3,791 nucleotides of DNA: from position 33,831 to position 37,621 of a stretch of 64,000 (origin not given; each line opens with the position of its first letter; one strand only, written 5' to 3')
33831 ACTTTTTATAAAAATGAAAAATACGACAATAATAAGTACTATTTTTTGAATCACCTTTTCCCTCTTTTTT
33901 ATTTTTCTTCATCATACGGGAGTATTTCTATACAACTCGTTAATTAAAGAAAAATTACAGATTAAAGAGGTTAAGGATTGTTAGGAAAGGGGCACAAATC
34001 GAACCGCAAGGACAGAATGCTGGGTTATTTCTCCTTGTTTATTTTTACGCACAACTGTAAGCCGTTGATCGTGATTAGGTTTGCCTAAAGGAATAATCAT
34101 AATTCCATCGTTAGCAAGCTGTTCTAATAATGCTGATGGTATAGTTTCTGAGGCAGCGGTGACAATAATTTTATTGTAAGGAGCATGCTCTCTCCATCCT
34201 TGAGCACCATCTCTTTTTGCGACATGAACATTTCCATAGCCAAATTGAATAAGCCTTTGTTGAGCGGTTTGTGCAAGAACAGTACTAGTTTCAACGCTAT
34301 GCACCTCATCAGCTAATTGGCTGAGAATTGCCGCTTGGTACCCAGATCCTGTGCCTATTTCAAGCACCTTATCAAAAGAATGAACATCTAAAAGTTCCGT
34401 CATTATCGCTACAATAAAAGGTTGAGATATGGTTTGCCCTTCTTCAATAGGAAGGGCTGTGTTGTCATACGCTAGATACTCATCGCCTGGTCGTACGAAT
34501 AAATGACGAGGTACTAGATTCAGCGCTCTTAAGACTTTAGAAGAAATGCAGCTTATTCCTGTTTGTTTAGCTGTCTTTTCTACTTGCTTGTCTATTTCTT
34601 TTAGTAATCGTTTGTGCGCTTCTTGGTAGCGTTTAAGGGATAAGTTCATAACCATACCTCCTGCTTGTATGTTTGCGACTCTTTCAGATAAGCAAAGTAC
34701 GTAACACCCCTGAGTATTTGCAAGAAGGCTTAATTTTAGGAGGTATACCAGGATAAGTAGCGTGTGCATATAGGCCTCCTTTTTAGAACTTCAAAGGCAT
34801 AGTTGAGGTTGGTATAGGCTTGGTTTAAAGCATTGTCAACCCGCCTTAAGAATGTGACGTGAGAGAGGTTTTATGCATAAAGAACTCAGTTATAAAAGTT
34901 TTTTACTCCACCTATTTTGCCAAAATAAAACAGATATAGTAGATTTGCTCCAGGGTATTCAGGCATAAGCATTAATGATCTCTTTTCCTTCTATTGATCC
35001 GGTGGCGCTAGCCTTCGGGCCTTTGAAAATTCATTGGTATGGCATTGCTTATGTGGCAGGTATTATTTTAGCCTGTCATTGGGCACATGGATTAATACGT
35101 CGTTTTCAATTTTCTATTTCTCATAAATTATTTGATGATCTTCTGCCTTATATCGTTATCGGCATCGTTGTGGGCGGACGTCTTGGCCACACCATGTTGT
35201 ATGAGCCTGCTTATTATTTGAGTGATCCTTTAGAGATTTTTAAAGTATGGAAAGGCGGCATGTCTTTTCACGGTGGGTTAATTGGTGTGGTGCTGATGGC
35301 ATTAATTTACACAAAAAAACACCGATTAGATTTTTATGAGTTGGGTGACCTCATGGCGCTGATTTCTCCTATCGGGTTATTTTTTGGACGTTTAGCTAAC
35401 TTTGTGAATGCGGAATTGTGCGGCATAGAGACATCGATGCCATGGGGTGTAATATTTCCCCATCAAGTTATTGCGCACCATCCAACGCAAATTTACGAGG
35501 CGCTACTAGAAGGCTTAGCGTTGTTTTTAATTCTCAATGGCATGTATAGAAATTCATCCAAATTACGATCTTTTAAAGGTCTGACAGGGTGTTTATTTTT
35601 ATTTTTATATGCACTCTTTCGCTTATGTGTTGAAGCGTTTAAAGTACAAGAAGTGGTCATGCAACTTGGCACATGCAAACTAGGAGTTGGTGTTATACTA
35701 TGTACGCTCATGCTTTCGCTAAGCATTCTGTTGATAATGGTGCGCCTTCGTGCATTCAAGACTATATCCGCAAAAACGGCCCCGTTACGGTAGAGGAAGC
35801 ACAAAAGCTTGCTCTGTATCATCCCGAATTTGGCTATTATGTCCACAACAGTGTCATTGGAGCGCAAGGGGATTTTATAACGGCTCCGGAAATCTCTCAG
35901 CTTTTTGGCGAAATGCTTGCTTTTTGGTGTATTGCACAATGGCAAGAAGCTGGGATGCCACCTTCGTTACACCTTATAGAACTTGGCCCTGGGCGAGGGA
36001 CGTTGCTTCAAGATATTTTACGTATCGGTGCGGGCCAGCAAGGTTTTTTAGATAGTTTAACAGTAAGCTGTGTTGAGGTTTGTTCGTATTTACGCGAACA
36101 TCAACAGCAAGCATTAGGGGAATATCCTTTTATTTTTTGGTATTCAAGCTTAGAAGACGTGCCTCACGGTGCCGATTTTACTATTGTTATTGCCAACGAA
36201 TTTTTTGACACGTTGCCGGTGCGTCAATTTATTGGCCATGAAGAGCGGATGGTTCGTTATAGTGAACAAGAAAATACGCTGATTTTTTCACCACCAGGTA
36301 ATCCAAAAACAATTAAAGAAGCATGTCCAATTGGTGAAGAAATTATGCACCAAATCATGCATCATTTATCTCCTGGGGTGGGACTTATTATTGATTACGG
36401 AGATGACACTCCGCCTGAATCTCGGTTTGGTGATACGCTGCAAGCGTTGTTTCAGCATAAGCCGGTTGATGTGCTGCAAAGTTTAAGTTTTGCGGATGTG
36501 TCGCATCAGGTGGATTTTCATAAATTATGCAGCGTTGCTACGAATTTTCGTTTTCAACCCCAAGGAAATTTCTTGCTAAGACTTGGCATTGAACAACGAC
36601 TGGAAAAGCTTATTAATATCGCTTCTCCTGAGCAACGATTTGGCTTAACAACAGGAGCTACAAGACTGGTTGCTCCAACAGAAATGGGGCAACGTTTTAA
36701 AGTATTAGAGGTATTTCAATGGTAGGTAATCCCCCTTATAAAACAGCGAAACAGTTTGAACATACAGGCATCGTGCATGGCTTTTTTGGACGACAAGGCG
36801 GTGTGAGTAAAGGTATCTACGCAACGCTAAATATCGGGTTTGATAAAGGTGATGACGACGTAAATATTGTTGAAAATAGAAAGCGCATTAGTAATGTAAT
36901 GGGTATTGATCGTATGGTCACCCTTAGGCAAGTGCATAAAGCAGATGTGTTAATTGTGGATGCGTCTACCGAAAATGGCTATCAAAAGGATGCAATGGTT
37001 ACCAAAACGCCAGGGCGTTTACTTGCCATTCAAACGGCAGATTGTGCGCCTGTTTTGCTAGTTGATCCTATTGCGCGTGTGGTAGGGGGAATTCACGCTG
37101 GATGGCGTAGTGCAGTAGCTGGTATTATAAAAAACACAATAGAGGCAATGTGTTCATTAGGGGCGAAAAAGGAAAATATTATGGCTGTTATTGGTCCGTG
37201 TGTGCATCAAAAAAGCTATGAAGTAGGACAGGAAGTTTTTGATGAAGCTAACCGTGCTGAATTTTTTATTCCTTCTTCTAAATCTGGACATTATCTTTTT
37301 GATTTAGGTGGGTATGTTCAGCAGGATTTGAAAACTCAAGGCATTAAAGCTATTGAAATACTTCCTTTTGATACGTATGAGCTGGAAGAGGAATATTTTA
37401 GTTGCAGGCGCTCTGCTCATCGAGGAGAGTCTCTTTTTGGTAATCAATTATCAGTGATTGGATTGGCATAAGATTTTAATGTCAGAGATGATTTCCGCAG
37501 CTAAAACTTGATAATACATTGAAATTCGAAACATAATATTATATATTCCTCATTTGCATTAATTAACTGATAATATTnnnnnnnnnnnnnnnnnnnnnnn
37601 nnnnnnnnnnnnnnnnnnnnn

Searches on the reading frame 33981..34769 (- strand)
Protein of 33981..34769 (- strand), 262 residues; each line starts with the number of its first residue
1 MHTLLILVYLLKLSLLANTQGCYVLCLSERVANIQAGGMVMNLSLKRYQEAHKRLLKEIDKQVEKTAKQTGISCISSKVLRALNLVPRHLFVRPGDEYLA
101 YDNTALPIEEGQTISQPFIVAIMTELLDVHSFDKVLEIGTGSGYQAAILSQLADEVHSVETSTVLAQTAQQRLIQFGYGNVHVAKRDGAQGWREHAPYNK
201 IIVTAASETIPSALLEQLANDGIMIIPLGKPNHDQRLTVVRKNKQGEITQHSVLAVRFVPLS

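Call 19: search_protein_families(library=pfam, proteins=[window:33981-34769:-], max_evalue=0.01)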
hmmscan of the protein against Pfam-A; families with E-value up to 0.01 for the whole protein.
window:33981-34769:- (262 aa): 6 families
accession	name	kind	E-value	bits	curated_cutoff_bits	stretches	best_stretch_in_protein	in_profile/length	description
PF01135.25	PCMT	-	3.8e-56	190.6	20.3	1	67-261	10-205/210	Protein-L-isoaspartate(D-aspartate) O-methyltransferase (PCMT)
PF00398.26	RrnaAD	-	1.3e-06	28.2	24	1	127-190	26-87/263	Ribosomal RNA adenine dimethylase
PF13649.12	Methyltransf_25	-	0.00021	22.3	27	1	135-211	1-78/97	Methyltransferase domain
PF13847.12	Methyltransf_31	-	0.0027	17.8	27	1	133-192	5-66/145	Methyltransferase domain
PF13489.12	Methyltransf_23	-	0.0051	17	27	1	132-212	23-96/164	Methyltransferase domain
PF05175.20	MTS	-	0.0067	16.5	23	0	122-202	22-103/170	Methyltransferase small domain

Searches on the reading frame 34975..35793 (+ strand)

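Call 19: search_protein_families(library=pfam, proteins=[window:34975-35793:+], max_evalue=0.01)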
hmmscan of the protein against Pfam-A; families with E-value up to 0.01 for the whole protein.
window:34975-35793:+ (272 aa): 1 family
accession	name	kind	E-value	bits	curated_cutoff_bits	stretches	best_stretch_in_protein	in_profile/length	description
PF01790.23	LGT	-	1.2e-64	218.4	24.9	1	9-255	1-239/240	Prolipoprotein diacylglyceryl transferase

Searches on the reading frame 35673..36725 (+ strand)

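Call 19: search_protein_families(library=pfam, proteins=[window:35673-36725:+], max_evalue=0.01)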
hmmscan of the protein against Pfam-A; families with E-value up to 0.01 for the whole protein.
window:35673-36725:+ (350 aa): 1 family
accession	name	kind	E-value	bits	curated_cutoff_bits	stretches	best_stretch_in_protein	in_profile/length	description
PF02636.23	Methyltransf_28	-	1.5e-41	142.9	23.3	1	81-289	1-237/249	Putative S-adenosyl-L-methionine-dependent methyltransferase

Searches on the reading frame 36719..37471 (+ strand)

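Call 19: search_protein_families(library=pfam, proteins=[window:36719-37471:+], max_evalue=0.01)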
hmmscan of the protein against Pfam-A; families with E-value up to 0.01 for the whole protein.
window:36719-37471:+ (250 aa): 1 family
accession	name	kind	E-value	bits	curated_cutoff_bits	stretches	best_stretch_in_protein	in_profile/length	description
PF02578.20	Cu-oxidase_4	-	3.4e-67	226.8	22.9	1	24-247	2-237/238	Multi-copper polyphenol oxidoreductase laccase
